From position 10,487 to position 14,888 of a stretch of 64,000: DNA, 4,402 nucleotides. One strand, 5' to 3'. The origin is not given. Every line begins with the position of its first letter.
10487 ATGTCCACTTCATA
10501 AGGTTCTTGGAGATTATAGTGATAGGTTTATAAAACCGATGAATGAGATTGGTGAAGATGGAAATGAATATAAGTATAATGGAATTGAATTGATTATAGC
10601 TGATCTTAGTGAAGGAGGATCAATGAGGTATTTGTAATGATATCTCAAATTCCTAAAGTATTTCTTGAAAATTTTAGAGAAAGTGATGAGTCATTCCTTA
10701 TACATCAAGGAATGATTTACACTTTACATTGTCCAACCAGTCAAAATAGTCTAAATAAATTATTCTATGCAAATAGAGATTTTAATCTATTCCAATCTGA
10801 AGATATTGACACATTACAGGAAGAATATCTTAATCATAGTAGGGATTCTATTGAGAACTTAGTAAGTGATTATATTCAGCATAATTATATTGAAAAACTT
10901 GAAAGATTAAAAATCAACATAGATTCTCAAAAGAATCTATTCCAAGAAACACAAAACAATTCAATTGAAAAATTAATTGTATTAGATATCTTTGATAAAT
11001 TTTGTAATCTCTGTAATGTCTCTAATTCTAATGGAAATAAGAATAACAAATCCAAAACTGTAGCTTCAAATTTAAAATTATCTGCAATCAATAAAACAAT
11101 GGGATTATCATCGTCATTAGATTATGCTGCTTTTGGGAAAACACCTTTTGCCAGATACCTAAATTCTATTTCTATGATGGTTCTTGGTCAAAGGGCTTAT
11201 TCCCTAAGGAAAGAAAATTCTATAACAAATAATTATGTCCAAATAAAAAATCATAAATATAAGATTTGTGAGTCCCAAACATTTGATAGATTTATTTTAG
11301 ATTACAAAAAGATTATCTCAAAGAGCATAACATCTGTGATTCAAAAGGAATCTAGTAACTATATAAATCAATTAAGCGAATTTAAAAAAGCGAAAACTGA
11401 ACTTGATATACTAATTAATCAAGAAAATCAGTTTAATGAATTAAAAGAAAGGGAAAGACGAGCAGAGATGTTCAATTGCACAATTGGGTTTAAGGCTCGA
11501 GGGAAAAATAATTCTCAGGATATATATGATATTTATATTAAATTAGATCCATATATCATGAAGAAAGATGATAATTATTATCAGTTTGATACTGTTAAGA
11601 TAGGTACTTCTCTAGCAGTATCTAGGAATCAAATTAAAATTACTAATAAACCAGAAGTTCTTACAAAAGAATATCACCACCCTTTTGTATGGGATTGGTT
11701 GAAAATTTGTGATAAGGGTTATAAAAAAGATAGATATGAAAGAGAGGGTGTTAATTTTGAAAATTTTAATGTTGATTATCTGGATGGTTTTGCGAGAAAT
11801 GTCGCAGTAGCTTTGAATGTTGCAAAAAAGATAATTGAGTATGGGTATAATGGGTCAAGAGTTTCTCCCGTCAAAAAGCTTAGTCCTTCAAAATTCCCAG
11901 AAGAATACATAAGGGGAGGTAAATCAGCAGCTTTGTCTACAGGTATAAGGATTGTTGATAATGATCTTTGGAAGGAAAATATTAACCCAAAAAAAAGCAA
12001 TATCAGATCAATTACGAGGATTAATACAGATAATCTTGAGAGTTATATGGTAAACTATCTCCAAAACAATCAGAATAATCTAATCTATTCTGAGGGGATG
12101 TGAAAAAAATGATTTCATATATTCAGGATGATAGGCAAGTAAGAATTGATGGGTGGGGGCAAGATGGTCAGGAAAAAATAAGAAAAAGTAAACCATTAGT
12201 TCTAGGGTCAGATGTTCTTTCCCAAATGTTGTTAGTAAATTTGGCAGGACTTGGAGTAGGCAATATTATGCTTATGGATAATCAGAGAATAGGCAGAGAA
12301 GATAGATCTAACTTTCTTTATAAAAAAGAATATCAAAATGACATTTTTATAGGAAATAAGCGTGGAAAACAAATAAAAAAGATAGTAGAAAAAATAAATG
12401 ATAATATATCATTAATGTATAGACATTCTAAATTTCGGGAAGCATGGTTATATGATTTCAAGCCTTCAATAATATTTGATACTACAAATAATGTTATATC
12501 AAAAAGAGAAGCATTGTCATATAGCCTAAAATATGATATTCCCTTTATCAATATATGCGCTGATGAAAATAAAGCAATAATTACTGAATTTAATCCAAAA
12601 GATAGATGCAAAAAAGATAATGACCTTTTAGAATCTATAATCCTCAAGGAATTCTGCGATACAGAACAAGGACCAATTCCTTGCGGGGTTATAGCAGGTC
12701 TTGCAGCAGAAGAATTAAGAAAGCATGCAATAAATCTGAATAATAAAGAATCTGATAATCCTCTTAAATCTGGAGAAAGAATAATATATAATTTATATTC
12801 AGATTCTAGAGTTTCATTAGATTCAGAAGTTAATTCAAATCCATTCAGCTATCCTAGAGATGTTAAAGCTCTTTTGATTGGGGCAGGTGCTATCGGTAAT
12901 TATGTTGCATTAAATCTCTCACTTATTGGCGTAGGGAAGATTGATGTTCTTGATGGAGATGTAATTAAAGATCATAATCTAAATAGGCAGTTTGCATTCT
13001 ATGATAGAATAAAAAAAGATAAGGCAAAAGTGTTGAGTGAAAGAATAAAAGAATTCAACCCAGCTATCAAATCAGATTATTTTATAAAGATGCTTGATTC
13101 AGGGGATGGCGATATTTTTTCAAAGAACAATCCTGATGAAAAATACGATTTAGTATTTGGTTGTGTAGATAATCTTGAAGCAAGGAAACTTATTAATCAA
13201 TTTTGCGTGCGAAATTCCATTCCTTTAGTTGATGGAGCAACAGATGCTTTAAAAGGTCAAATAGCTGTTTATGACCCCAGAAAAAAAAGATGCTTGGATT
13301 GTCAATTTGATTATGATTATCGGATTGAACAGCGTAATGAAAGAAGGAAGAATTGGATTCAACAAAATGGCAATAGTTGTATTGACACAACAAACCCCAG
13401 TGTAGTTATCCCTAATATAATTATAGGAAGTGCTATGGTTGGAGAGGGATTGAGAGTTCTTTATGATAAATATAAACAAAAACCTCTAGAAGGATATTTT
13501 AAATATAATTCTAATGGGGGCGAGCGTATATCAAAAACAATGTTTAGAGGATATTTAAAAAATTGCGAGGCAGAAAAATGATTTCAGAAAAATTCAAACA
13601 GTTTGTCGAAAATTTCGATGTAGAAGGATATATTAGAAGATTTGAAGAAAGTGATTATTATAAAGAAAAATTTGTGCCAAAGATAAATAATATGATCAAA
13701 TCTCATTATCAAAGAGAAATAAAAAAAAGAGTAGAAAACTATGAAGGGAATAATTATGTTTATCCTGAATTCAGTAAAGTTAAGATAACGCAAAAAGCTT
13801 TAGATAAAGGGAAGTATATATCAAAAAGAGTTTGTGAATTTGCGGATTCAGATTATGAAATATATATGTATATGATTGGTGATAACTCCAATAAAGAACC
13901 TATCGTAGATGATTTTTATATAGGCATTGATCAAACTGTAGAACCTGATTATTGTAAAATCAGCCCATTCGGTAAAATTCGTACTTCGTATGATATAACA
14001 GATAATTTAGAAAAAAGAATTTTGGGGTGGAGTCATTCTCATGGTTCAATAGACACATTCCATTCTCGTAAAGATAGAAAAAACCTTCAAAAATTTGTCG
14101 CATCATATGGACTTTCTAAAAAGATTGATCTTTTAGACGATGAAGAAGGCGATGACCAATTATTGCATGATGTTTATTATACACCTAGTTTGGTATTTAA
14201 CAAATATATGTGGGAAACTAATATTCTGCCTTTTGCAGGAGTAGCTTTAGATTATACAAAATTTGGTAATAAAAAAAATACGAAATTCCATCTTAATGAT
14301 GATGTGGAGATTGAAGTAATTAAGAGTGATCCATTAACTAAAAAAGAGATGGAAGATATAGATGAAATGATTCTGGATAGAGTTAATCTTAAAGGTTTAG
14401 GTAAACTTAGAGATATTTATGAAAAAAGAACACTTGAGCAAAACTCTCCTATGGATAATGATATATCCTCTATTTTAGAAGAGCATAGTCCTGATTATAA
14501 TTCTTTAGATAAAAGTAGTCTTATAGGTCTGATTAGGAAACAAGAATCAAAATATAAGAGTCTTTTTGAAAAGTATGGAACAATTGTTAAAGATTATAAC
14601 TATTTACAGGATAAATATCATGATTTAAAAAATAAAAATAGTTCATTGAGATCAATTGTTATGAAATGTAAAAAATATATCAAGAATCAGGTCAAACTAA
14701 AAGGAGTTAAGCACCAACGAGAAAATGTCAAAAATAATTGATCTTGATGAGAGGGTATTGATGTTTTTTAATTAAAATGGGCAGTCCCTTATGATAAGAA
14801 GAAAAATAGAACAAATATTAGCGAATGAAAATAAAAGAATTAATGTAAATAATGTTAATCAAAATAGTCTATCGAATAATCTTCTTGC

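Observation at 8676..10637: Duplicated leader plus 5' coding block shared by two diverged paralogs, each in a divergent promoter region with a conserved palindrome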

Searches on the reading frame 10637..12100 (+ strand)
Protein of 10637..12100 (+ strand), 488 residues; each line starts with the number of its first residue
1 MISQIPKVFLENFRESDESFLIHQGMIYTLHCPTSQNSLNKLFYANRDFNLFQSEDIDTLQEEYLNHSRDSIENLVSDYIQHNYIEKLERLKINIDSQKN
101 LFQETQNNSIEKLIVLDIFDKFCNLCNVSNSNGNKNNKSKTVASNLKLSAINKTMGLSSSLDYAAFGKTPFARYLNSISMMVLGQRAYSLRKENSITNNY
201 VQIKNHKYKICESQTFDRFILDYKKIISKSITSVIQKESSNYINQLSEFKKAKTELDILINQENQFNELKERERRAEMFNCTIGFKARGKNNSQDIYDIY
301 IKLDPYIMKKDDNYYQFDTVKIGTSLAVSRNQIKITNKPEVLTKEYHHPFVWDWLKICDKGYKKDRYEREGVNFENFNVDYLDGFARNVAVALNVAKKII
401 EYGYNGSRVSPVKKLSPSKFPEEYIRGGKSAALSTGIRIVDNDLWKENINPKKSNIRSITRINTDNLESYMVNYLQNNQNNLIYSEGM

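Call 7: search_protein_families(library=pfam, proteins=[window:10637-12100:+], max_evalue=0.1)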
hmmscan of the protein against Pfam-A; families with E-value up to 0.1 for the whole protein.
window:10637-12100:+ (488 aa): 1 family
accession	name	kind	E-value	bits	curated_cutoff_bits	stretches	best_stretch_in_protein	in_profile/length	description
PF15734.10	MIIP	-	0.024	14.6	27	1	206-285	119-199/332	Migration and invasion-inhibitory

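Call 9: search_protein_families(library=padloc, proteins=[window:10637-12100:+], max_evalue=0.1)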
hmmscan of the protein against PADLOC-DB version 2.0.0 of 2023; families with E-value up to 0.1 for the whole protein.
window:10637-12100:+ (488 aa): 0 families

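Call 66: search_solved_structures(query=A9, max_evalue=1)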
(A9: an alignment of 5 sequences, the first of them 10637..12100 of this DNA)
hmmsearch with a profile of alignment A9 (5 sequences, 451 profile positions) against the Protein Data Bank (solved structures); distinct sequences matched with E-value up to 1: 2.
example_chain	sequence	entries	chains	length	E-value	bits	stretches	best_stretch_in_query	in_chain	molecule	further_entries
1wgs_A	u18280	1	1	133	0.024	16.6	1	210-283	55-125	MYST histone acetyltransferase 1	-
7cmr_A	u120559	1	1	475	0.25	13.2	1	211-289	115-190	Histone acetyltransferase KAT8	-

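Call 83: find_homologous_proteins(query=window:10637-12100:+, max_evalue=0.001)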
Query window:10637-12100:+ (488 aa): 4 proteins with E <= 0.001 among 7268 candidates.
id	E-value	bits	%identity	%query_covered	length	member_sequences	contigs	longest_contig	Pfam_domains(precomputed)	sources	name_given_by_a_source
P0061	0.0e+0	1079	100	100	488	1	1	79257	-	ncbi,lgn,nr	ncbi:MAG: hypothetical protein U9R34_04145 [Nanoarchaeota archaeon]|nr:hypothetical protein [Nanoarc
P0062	6.1e-262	887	84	100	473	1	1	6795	-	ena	-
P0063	1.1e-175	603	86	63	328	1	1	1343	-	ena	-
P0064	6.1e-120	419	48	90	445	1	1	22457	-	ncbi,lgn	-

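Call 99: predict_structure(alignment_id=A11)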
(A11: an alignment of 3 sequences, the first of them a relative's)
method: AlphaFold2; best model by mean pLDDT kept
length: 488 residues; sequences in the alignment: 3
mean_pLDDT: 33.1   pTM: 0.26
mean pLDDT of the five models: 33.1, 32.9, 32.7, 31.9, 28.9
residues with pLDDT >= 90: 0; 70-90: 0; 50-70: 44; < 50: 444
segments of 3 or more residues with pLDDT < 50: 1-285, 331-333, 337-341, 343-488
pLDDT, mean of each block of 10 residues (from residue 1): 26 29 32 27 25 30 35 37 38 37 29 28 30 22 26 29 28 31 31 26 20 29 32 29 37 42 35 33 51 58 51 51 53 47 38 25 24 25 31 39 27 38 37 38 29 23 29 30 25
secondary structure, 60 per line:
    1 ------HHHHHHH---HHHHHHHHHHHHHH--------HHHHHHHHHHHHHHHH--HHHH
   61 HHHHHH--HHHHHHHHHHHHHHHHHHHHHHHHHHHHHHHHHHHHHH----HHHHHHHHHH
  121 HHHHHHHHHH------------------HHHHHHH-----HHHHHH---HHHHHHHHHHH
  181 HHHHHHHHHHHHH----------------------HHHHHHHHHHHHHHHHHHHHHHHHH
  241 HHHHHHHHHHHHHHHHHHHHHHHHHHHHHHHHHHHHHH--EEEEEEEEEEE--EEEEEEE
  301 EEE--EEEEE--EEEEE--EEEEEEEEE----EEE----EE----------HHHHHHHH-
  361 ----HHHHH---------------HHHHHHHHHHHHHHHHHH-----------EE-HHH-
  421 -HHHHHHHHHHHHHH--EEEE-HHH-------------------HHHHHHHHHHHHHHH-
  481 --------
elements in order: H7-13 H17-30 H39-54 H57-66 H69-106 H111-130 H149-155 H161-166 H170-193 H216-278 E281-291 E294-303 E306-310 E313-317 E320-328 E333-335 H352-359 H365-369 H385-402 H422-435 E438-441 H465-479

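Call 107: search_protein_families(library=ncbifam, proteins=[window:10637-12100:+], max_evalue=0.1)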
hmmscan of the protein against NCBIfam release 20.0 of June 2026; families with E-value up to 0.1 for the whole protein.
window:10637-12100:+ (488 aa): 0 families

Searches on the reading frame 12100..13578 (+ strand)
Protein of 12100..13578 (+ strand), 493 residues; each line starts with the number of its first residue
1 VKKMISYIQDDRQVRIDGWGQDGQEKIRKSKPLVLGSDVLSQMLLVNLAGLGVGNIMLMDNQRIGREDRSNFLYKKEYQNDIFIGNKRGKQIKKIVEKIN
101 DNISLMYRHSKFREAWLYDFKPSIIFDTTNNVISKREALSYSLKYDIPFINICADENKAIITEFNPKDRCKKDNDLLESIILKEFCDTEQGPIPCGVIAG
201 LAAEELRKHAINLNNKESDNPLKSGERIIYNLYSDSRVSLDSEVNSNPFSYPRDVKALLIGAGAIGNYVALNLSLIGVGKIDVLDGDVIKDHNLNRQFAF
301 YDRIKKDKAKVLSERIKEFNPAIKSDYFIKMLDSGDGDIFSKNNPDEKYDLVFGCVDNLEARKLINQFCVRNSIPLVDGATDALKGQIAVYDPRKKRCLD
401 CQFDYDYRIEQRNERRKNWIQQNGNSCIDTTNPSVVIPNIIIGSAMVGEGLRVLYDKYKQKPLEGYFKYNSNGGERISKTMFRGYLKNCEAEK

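Call 7: search_protein_families(library=pfam, proteins=[window:12100-13578:+], max_evalue=0.1)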
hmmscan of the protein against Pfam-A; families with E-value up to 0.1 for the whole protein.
window:12100-13578:+ (493 aa): 2 families
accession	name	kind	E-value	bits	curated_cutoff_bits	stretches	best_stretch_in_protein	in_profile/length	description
PF00899.27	ThiF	-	2.4e-60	204.1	28.1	2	253-475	19-223/238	ThiF family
PF01488.26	Shikimate_DH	-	0.021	15.3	24.3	1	253-320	11-77/138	Shikimate / quinate 5-dehydrogenase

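Call 9: search_protein_families(library=padloc, proteins=[window:12100-13578:+], max_evalue=0.1)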
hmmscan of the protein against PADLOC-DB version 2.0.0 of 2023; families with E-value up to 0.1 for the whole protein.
window:12100-13578:+ (493 aa): 32 families (the best 25 are shown)
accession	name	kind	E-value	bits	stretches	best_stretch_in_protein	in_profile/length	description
PDLC00839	E1-E2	-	1.5e-18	64.4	1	254-397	370-510/602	E1-E2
PDLC00829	E1-E2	-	2e-16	58.1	1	248-377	165-291/426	E1-E2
PDLC00856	E1-E2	-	2.8e-15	53.8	1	253-372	321-436/573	E1-E2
PDLC00848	E1-E2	-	3.5e-15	53.3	1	255-355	375-472/607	E1-E2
PDLC00837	E1-E2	-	5e-15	53.3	1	255-405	326-482/593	E1-E2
PDLC00847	E1-E2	-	1e-14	51.9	1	255-381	287-409/523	E1-E2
PDLC00843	E1-E2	-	2.3e-13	47.5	1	255-383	319-444/575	E1-E2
PDLC00836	E1-E2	-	2.9e-13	47.3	1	254-371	341-456/602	E1-E2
PDLC00850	E1-E2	-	1.4e-11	41.6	2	254-408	314-469/566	E1-E2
PDLC00846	E1-E2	-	3.9e-11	40.2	1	254-374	317-436/587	E1-E2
PDLC00832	E1-E2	-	2.4e-10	37.3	1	255-325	339-409/588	E1-E2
PDLC00854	E1-E2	-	3.9e-10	37.2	1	256-368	363-474/605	E1-E2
PDLC00828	E1-E2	-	6.9e-10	36.7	1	255-322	176-243/431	E1-E2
PDLC00831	E1-E2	-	7.4e-10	36.3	1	195-374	268-435/578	E1-E2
PDLC00838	E1-E2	-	1.8e-09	34.3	1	254-403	321-469/736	E1-E2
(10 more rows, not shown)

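Call 67: search_solved_structures(query=window:12100-13578:+, max_evalue=0.001)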
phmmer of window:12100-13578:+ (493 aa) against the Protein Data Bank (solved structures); distinct sequences matched with E-value up to 0.001: 69 (the best 60 are shown).
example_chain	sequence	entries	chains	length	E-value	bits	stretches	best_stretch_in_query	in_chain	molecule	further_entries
5l6h_A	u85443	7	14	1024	1.7e-16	63.3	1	255-396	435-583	Ubiquitin-activating enzyme E1 1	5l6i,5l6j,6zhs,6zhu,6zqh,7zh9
4nnj_A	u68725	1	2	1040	1.8e-16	63.2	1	255-396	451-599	Ubiquitin-activating enzyme E1 1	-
6nya_A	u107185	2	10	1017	1.9e-16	63.1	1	255-396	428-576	Ubiquitin-activating enzyme E1 1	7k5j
3cmm_A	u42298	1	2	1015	2e-16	63.1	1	255-396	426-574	Ubiquitin-activating enzyme E1 1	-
7sol_A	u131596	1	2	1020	2.7e-16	62.6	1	255-394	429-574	Ubiquitin-like modifier-activating enzyme 6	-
7pyv_A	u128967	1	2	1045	2.8e-16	62.6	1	255-394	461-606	Ubiquitin-like modifier-activating enzyme 6,Ubiquitin-like modifier-activating enzyme 1,Ub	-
9qgw_B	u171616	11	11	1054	2.8e-16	62.6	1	255-394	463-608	Ubiquitin-like modifier-activating enzyme 6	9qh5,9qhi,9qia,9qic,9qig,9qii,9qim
9ykv_A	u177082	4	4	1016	2.8e-16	62.6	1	255-394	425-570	Ubiquitin-like modifier-activating enzyme 6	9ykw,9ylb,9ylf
7pvn_A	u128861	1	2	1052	2.8e-16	62.6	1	255-394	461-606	Ubiquitin-like modifier-activating enzyme 6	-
9xgb_A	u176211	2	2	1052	2.8e-16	62.5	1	255-394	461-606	Ubiquitin-like modifier-activating enzyme 6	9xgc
5tr4_A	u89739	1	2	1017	4.7e-16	61.8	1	255-396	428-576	Ubiquitin-activating enzyme E1 1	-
9qgg_B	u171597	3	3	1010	8e-16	61.1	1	254-393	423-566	E1 ubiquitin-activating enzyme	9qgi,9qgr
6zht_C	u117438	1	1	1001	9.7e-16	60.8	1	255-396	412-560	Ubiquitin-activating enzyme E1 1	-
3kyd_B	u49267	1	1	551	8.9e-15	57.6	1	256-402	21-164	SUMO-activating enzyme subunit 2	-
9dqb_B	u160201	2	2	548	8.9e-15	57.6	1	256-402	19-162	SUMO-activating enzyme subunit 2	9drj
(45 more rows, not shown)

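Call 107: search_protein_families(library=ncbifam, proteins=[window:12100-13578:+], max_evalue=0.1)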
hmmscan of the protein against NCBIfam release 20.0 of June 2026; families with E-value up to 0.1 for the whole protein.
window:12100-13578:+ (493 aa): 29 families (the best 25 are shown)
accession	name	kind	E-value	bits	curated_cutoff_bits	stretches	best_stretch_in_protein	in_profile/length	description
TIGR02356.1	adenyl_thiF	equivalog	4.7e-43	146.9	275.25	2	256-406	23-169/203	thiazole biosynthesis adenylyltransferase ThiF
NF004281.0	PRK05690.1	subfamily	9.9e-37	126.5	266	2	254-397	32-171/250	molybdopterin-synthase adenylyltransferase MoeB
NF006444.0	PRK08762.1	equivalog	2.6e-33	115.2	449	2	255-401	148-293/387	molybdopterin-synthase adenylyltransferase MoeB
TIGR02355.1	moeB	equivalog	4.2e-30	104.9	376.55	2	254-395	24-161/240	molybdopterin-synthase adenylyltransferase MoeB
NF047750.1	SAMPActivE1UbaA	equivalog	2.3e-25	89.5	450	2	253-403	31-176/270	SAMP-activating enzyme E1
NF006204.0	PRK08328.1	equivalog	2.9e-25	89.2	339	2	256-399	29-169/231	hypothetical protein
NF005902.0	PRK07878.1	equivalog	4.3e-23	81.8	647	2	253-391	41-175/392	adenylyltransferase/sulfurtransferase MoeZ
NF009123.0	PRK12475.1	subfamily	1.4e-22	80.5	510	2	242-404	12-172/338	MoeB/ThiF family adenylyltransferase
TIGR01408.1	Ube1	subfamily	1.1e-21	76.4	750.05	2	254-390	419-560/1008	ubiquitin-activating enzyme E1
NF005646.0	PRK07411.1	equivalog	2.5e-21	76.2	633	2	255-392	39-172/390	molybdopterin-synthase adenylyltransferase MoeB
NF006395.0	PRK08644.1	equivalog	5.5e-21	75.2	159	2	254-372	30-143/215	sulfur carrier protein ThiS adenylyltransferase ThiF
NF004111.0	PRK05600.1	equivalog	1.5e-19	70.4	437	2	255-393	42-176/371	ThiF family adenylyltransferase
TIGR02354.1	thiF_fam2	equivalog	1e-17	64.7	152.2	2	259-368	26-130/200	thiamine biosynthesis protein ThiF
NF058523.1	6A-MBL_cap2_3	equivalog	2.7e-14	52.7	320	1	253-338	297-382/665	anti-phage 6A-MBL system cap2_3 protein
NF011696.0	PRK15116.1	equivalog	3.3e-13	49.9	304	1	257-388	33-159/268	tRNA cyclic N6-threonylcarbamoyladenosine(37) synthase TcdA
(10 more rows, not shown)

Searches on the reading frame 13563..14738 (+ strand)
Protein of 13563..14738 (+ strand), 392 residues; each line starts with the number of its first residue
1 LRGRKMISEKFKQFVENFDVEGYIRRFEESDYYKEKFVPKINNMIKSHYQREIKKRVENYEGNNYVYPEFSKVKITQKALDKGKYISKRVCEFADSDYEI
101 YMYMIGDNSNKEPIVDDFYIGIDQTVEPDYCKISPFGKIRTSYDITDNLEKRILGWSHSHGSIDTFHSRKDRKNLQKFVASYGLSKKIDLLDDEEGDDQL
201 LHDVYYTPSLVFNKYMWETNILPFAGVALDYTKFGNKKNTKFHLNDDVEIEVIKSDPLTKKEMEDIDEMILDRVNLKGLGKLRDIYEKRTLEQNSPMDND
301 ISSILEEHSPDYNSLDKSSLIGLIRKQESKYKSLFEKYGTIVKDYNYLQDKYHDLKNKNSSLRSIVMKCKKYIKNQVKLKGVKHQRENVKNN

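Call 8: search_protein_families(library=pfam, proteins=[window:13563-14738:+], max_evalue=0.01)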
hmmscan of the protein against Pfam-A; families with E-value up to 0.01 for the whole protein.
window:13563-14738:+ (392 aa): 1 family
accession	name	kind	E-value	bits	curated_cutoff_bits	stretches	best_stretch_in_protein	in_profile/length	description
PF14464.11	Prok-JAB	-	0.009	16.3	25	0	103-182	23-98/114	Prokaryotic homologs of the JAB domain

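Call 9: search_protein_families(library=padloc, proteins=[window:13563-14738:+], max_evalue=0.1)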
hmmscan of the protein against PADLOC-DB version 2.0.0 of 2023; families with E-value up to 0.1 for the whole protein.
window:13563-14738:+ (392 aa): 0 families

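Call 68: search_solved_structures(query=window:13563-14738:+, max_evalue=1)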
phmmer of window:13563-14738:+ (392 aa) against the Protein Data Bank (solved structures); distinct sequences matched with E-value up to 1: 6.
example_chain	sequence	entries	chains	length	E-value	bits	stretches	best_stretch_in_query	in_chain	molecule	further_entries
9k9w_M2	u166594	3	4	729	0.016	17.5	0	18-43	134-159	Glr2806 protein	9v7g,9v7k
6fjv_A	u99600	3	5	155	0.13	14.6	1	98-188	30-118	26S proteasome regulatory subunit N11-like protein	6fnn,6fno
6fju_A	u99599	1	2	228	0.28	13.4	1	98-187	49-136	26S proteasome regulatory subunit N11-like protein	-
1fnh_A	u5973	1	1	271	0.68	12.2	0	96-125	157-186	PROTEIN (FIBRONECTIN)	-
2d4r_A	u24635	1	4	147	0.75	12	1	171-223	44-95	hypothetical protein TTHA0849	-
3r8q_A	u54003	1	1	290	0.77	12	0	96-125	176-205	Fibronectin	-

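Call 107: search_protein_families(library=ncbifam, proteins=[window:13563-14738:+], max_evalue=0.1)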
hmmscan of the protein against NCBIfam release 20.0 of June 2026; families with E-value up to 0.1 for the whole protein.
window:13563-14738:+ (392 aa): 0 families
